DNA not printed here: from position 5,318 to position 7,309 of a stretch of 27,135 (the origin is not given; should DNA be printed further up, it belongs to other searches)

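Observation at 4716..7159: Translationally coupled pair of a cytoplasmic astacin-like metzincin and a TPR-like/all-alpha N-domain fused to a trypsin-like protease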

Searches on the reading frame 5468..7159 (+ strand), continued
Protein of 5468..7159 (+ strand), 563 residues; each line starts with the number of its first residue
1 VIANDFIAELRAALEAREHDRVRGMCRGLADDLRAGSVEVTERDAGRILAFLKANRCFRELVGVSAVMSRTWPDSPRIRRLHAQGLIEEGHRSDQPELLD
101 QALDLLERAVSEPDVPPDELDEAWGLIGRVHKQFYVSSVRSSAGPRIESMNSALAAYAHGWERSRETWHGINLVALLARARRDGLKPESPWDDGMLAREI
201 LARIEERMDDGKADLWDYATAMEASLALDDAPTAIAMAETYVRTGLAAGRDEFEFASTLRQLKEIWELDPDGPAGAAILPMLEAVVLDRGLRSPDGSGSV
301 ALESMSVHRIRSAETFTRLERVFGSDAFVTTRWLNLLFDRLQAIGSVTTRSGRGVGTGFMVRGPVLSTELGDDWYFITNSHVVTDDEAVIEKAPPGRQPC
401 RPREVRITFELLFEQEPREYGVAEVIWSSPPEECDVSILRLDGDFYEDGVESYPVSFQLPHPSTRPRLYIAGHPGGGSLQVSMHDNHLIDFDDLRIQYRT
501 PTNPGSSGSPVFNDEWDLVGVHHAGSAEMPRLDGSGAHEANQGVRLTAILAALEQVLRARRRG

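Call 34: search_protein_families(library=pfam, proteins=[L108:3392-4627:+, L140:10-2208:+, L135:1448-3793:+, L007:8869-9894:+, L010:2585-3931:+, L109:9091-10008:+, L007:11763-12722:-, L158:12288-16043:+, L072:9914-13921:+, L114:9791-12976:+], max_evalue=0.001)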
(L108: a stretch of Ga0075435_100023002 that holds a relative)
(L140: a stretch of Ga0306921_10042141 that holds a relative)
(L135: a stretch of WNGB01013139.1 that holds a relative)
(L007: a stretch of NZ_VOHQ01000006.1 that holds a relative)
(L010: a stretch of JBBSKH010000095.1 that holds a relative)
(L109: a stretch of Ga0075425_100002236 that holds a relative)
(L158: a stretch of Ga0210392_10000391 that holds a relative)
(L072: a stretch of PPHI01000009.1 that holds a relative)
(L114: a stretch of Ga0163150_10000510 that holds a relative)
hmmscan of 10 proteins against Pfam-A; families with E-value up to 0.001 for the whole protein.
L108:3392-4627:+ (411 aa): 1 family
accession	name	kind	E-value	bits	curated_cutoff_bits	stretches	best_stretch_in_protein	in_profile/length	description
PF00149.33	Metallophos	-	2e-09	38.6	21.5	1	134-311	2-191/191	Calcineurin-like phosphoesterase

L140:10-2208:+ (732 aa): 3 families
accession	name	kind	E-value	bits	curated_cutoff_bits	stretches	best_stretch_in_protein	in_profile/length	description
PF01223.29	Endonuclease_NS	-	2.4e-35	122.6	23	1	477-690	17-216/223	DNA/RNA non-specific endonuclease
PF13365.12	Trypsin_2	-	4e-16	60.5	27.6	1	120-294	1-144/144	Trypsin-like peptidase domain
PF00089.32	Trypsin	-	0.00026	21.3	20.6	1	109-300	11-199/220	Trypsin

L135:1448-3793:+ (781 aa): 1 family
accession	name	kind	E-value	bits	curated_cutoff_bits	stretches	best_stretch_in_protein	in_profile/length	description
PF01223.29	Endonuclease_NS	-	9.6e-48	163.2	23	1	547-753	12-217/223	DNA/RNA non-specific endonuclease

L007:8869-9894:+ (341 aa): 1 family
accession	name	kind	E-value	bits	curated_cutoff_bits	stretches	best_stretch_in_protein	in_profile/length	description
PF01510.30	Amidase_2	-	7e-13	49.5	26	1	80-269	6-130/131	N-acetylmuramoyl-L-alanine amidase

L010:2585-3931:+ (448 aa): 3 families
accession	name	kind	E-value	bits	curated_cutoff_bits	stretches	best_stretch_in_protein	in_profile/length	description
PF13281.12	MAP3K_TRAF_bd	-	1.9e-46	159.2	24.1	1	80-433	1-358/371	MAP3K TRAFs-binding domain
PF20308.4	TPR-S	-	2e-26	93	27.6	1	233-344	1-102/102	Tetratricopeptide Repeats-Sensor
PF13428.12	TPR_14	-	0.00019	22.2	23.5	0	255-294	4-43/44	Tetratricopeptide repeat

L109:9091-10008:+ (305 aa): 1 family
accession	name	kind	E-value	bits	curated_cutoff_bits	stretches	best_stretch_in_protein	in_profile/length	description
PF01764.32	Lipase_3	-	3e-21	76.2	22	1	96-218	2-137/140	Lipase (class 3)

L007:11763-12722:- (319 aa): 0 families

L158:12288-16043:+ (1251 aa): 52 families (the best 25 are shown)
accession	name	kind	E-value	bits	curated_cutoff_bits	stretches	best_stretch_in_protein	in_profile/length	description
PF25173.1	Beta-prop_WDR3_1st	-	6.6e-125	414.3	154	5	705-826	63-184/184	WDR3 first beta-propeller domain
PF00400.38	WD40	-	2e-115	372.8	27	12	747-783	3-39/39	WD domain, G-beta repeat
PF25175.1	Beta-prop_WDR5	-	9.9e-105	350.5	250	4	759-964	14-220/296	WDR5 beta-propeller domain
PF25174.1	Beta-prop_THOC3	-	4.2e-102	341.2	305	4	796-1050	1-256/272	THOC3 beta-propeller domain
PF24814.1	WD40_Prp19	-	1.2e-96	323.5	320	4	705-868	41-206/281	Prp19 WD40 domain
PF25168.1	Beta-prop_WDR36-Utp21_2nd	-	1e-81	275.3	84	8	878-998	154-273/335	WDR36/Utp21 second beta-propeller domain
PF25172.1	Beta-prop_WDR3_2nd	-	1.1e-80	271.5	140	5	1005-1118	173-286/293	WDR3 second beta-propeller domain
PF24817.1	WD40_WDHD1_1st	-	1.6e-77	261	109.9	7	1134-1215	87-168/291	WDHD1 first WD40 domain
PF24805.1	EIF3I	-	4e-73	246.8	200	8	1129-1231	6-108/324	EIF3I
PF25391.1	WD40_Gbeta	-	2.1e-63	214.8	150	6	937-1039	156-258/340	G protein beta WD-40 repeat protein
PF24796.1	WDR55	-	3.8e-63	213.7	200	6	705-867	45-207/296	WDR55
PF25047.1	Beta-prop_TEP1_2nd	-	1.5e-62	211.5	89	5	706-840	83-217/255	TEP-1 second beta-propeller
PF24782.2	WD40_MABP1-WDR62_2nd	-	2.4e-59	201.5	290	6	799-910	227-341/341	MABP1/WDR62 second WD40 domain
PF24105.1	Beta-prop_CAF1B_HIR1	-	4.6e-58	197.4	80.5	5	706-788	123-205/383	CAF1B/HIR1 beta-propeller domain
PF25048.1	Beta-prop_TEP1_C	-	1.4e-57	192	32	1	1183-1243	8-72/73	TEP-1 C-terminal beta-propeller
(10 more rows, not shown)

L072:9914-13921:+ (1335 aa): 4 families
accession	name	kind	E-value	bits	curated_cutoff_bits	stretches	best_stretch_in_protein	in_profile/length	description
PF13365.12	Trypsin_2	-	6.7e-37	127.9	27.6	2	362-516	1-144/144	Trypsin-like peptidase domain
PF01223.29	Endonuclease_NS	-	1.6e-32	113.4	23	1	1073-1306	10-211/223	DNA/RNA non-specific endonuclease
PF20308.4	TPR-S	-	6.3e-13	49.6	27.6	1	96-191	14-102/102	Tetratricopeptide Repeats-Sensor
PF00089.32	Trypsin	-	0.00014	22.2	20.6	0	746-926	28-199/220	Trypsin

L114:9791-12976:+ (1061 aa): 3 families
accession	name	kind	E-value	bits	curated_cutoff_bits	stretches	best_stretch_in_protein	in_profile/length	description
PF13365.12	Trypsin_2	-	7e-15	56.5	27.6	1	409-562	1-144/144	Trypsin-like peptidase domain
PF00149.33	Metallophos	-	3.4e-11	44.4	21.5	1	796-972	2-190/191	Calcineurin-like phosphoesterase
PF20308.4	TPR-S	-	9.3e-10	39.4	27.6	1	127-240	9-102/102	Tetratricopeptide Repeats-Sensor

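Call 51: predict_structure(alignment_id=A1)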
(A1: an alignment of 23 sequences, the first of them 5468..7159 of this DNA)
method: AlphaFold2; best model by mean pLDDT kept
length: 563 residues; sequences in the alignment: 23
mean_pLDDT: 89.8   pTM: 0.85
mean pLDDT of the five models: 89.8, 88.6, 87.4, 86.6, 85.4
residues with pLDDT >= 90: 348; 70-90: 198; 50-70: 17; < 50: 0
segments of 3 or more residues with pLDDT < 50: none
pLDDT, mean of each block of 10 residues (from residue 1): 88 80 92 89 94 90 94 92 93 87 94 91 96 86 83 97 94 96 90 96 96 95 97 98 93 90 93 94 91 70 80 90 88 90 91 91 91 94 93 87 92 77 94 93 81 89 87 84 82 90 75 92 87 88 94 91 81
secondary structure, 60 per line:
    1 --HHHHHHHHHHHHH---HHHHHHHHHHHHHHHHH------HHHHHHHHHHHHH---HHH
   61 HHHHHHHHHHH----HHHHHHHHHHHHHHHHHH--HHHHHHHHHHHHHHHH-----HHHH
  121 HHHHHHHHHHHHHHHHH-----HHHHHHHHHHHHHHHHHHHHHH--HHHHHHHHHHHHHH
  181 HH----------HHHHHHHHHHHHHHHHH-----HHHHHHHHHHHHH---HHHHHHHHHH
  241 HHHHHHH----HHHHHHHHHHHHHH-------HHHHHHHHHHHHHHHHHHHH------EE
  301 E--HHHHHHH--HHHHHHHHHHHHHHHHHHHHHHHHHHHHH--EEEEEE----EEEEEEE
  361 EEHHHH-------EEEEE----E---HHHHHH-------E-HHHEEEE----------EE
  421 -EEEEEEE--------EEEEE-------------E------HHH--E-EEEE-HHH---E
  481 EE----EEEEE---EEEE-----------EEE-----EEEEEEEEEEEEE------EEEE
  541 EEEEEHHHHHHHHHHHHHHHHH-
elements in order: H3-15 H19-35 H42-54 H58-71 H76-93 H96-111 H117-137 H143-164 H167-182 H193-209 H215-227 H231-247 H252-265 H273-292 E299-301 H304-310 H313-341 E344-349 E354-362 H363-366 E374-378 H387-392 E405-408 E422-428 E437-441 E469-472 E480-482 E487-491 E495-498 E510-512 E518-530 E537-545 H546-562

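Call 54: fold_search(model_id=the predicted structure, library=pdb)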
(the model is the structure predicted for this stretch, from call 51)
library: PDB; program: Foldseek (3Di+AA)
matches with E <= 10: 1610; with E <= 0.001: 99
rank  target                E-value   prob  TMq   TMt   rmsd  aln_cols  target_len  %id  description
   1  8s9k_D                4.9e-08  1.00  0.29  0.56   6.4       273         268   18  Structure of dimeric FAM111A SPD S541A Mutant (released 2024-03-20)
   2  8s9k_B                6.8e-08  1.00  0.29  0.57   6.3       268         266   18  Structure of dimeric FAM111A SPD S541A Mutant (released 2024-03-20)
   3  8s9k_C                7.1e-08  1.00  0.29  0.61   6.4       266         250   19  Structure of dimeric FAM111A SPD S541A Mutant (released 2024-03-20)
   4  8s9k_A                9.2e-08  1.00  0.29  0.61   6.4       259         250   18  Structure of dimeric FAM111A SPD S541A Mutant (released 2024-03-20)
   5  8s9l_A                1.6e-07  1.00  0.29  0.63   6.0       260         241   19  Structure of monomeric FAM111A SPD V347D Mutant (released 2024-03-20)
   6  6pym                  3.7e-07  1.00  0.26  0.64   4.5       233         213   19  Structure of active-site serine mutant of ESP, serine protease from Staphylococcus epidermidis (released 2019-08-14)
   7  4mvn_C                4.8e-07  1.00  0.26  0.68   5.1       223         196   18  Crystal structure of the staphylococcal serine protease SplA in complex with a specific phosphonate inhibitor (released 2014-01-22)
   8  2w7s_C                5.7e-07  1.00  0.25  0.68   5.0       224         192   18  SplA serine protease of Staphylococcus aureus (1.8A) (released 2010-03-31)
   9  4q2k_C                5.7e-07  1.00  0.28  0.61   5.0       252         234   14  Bovine alpha chymotrypsin bound to a cyclic peptide inhibitor, 5b (released 2014-07-23)
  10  2w7s_D                6.3e-07  1.00  0.26  0.69   5.3       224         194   18  SplA serine protease of Staphylococcus aureus (1.8A) (released 2010-03-31)
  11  8s9l_B                6.9e-07  1.00  0.28  0.62   6.1       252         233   19  Structure of monomeric FAM111A SPD V347D Mutant (released 2024-03-20)
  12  4mvn_B                8.2e-07  1.00  0.26  0.69   4.9       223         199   18  Crystal structure of the staphylococcal serine protease SplA in complex with a specific phosphonate inhibitor (released 2014-01-22)
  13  6tya                  8.2e-07  1.00  0.27  0.64   4.8       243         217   19  Structure of N-terminus locked Esp with one pro-peptide residue - V67C, D255C (released 2019-08-28)
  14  4jcn                  9.4e-07  1.00  0.27  0.64   4.7       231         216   19  Structure of ESP, serine protease from Staphylococcus epidermidis (released 2013-09-04)
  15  6q24                  9.4e-07  1.00  0.26  0.63   4.8       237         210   18  Structure of pro-Esp mutant- S235A (released 2019-08-21)
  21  1qy6                  1.6e-06  1.00  0.27  0.66   4.3       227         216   16  Structue of V8 Protease from Staphylococcus aureus (released 2004-02-17)
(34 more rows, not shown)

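Call 57: find_encoding_contigs(protein=P0002, flank=8000, max_places=2)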
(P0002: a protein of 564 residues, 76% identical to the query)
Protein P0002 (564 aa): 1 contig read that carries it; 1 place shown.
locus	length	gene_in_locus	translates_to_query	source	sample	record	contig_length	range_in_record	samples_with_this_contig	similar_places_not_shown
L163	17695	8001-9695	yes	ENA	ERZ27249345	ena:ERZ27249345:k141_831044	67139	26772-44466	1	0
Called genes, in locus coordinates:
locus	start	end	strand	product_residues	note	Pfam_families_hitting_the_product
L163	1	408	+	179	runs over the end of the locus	-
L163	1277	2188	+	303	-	PF04018:VCA0040-like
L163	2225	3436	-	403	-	PF26049:RLMG_N, PF05175:MTS, PF13847:Methyltransf_31, PF08241:Methyltransf_11, PF08242:Methyltransf_12, PF13649:Methyltransf_25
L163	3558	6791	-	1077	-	PF13676:TIR_2, PF00400:WD40 (faint), PF25173:Beta-prop_WDR3_1st (faint), PF25175:Beta-prop_WDR5 (faint), PF23393:Beta-prop_WDR90_POC16_2nd (faint), PF23414:Beta-prop_EML_2 (faint), PF24814:WD40_Prp19 (faint), PF25174:Beta-prop_THOC3, +2 more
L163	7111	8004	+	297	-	PF01400:Astacin (faint)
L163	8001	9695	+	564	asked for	PF13281:MAP3K_TRAF_bd (weak), PF20308:TPR-S, PF13365:Trypsin_2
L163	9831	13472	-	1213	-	PF00106:adh_short, PF08659:KR, PF13561:adh_short_C2, PF00106:adh_short, PF08659:KR (weak), PF13561:adh_short_C2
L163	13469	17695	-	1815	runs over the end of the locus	PF16177:ACAS_N (weak), PF00501:AMP-binding, PF13193:AMP-binding_C, PF00378:ECH_1, PF16113:ECH_2, PF00107:ADH_zinc_N (faint), PF13602:ADH_zinc_N_2 (weak)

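Call 58: find_encoding_contigs(protein=P0013, flank=8000, max_places=2)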
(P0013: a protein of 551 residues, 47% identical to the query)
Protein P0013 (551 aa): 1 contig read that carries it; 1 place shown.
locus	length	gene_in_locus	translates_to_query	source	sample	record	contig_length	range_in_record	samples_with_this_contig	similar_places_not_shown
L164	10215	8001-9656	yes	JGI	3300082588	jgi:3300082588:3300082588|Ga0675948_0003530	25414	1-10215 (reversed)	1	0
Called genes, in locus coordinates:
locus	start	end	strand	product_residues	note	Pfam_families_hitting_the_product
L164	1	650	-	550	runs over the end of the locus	PF25390:WD40_RLD, PF13540:RCC1_2, PF00415:RCC1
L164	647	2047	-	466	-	PF13365:Trypsin_2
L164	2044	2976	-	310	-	-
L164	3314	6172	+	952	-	PF00069:Pkinase, PF01636:APH (faint), PF07714:PK_Tyr_Ser-Thr, PF13414:TPR_11 (faint), PF14559:TPR_19 (faint)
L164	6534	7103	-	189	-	-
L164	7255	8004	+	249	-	-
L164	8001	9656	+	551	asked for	PF13281:MAP3K_TRAF_bd, PF20308:TPR-S, PF13365:Trypsin_2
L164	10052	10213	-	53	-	?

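Call 59: find_encoding_contigs(protein=P0021, flank=8000, max_places=2)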
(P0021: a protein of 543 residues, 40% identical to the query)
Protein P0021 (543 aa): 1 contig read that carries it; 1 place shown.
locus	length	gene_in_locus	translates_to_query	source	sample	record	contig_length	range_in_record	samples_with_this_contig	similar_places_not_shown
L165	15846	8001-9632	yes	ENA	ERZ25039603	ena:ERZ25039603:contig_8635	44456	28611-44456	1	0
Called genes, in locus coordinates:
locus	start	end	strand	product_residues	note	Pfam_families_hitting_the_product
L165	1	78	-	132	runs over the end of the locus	PF00072:Response_reg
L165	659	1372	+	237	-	PF00534:Glycos_transf_1, PF13692:Glyco_trans_1_4, PF13524:Glyco_trans_1_2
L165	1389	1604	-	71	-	PF12732:YtxH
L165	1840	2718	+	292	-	PF02548:Pantoate_transf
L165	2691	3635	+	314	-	PF02558:ApbA, PF08546:ApbA_C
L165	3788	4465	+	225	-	PF01545:Cation_efflux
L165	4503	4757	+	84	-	PF16916:ZT_dimer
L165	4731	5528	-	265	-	-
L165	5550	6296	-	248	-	PF00483:NTP_transferase, PF24894:Hexapep_GlmU, PF25247:LbH_GLGC, PF25084:LbH_EIF2B (faint)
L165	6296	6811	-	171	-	PF00483:NTP_transferase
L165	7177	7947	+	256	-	PF01400:Astacin (weak), PF00413:Peptidase_M10 (faint)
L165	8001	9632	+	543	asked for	PF13281:MAP3K_TRAF_bd, PF01732:Myco_protease (faint), PF20308:TPR-S, PF13365:Trypsin_2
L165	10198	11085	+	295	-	PF01926:MMR_HSR1 (weak)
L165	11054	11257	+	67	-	PF06071:YchF-GTPase_C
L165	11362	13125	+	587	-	PF08439:Peptidase_M3_N, PF01432:Peptidase_M3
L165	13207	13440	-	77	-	-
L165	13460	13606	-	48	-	-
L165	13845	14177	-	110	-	PF09369:MZB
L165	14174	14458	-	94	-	PF01844:HNH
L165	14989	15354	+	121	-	PF04232:SpoVS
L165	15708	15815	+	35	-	-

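Call 60: find_encoding_contigs(protein=P0018, flank=8000, max_places=2)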
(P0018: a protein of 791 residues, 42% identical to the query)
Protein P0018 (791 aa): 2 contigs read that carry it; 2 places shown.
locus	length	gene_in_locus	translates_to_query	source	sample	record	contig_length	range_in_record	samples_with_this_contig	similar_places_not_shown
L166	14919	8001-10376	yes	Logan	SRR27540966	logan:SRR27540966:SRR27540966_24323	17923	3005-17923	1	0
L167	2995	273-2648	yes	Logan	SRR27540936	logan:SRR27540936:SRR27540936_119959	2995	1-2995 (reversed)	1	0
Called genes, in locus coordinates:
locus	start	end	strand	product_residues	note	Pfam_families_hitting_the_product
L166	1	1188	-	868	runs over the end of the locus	PF07995:GSDH, PF18962:Por_Secre_tail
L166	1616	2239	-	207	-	-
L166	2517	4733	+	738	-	PF18934:DUF5682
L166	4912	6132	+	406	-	PF16231:DUF4890 (weak), PF18962:Por_Secre_tail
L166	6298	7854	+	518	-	PF13541:ChlI, PF05496:RuvB_N (faint), PF01078:Mg_chelatase, PF07728:AAA_5, PF00493:MCM (weak), PF13335:Mg_chelatase_C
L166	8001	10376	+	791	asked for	PF01400:Astacin (faint), PF13281:MAP3K_TRAF_bd, PF20308:TPR-S, PF13365:Trypsin_2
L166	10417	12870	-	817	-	PF12704:MacB_PCD, PF02687:FtsX, PF12704:MacB_PCD, PF02687:FtsX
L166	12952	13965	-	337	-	-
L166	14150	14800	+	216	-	PF13606:Ank_3 (faint), PF12796:Ank_2, PF00023:Ank (weak), PF12796:Ank_2, PF13637:Ank_4, PF13857:Ank_5, PF00023:Ank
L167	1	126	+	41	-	?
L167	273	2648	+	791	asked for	PF01400:Astacin (faint), PF13281:MAP3K_TRAF_bd, PF20308:TPR-S, PF13365:Trypsin_2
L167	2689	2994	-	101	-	?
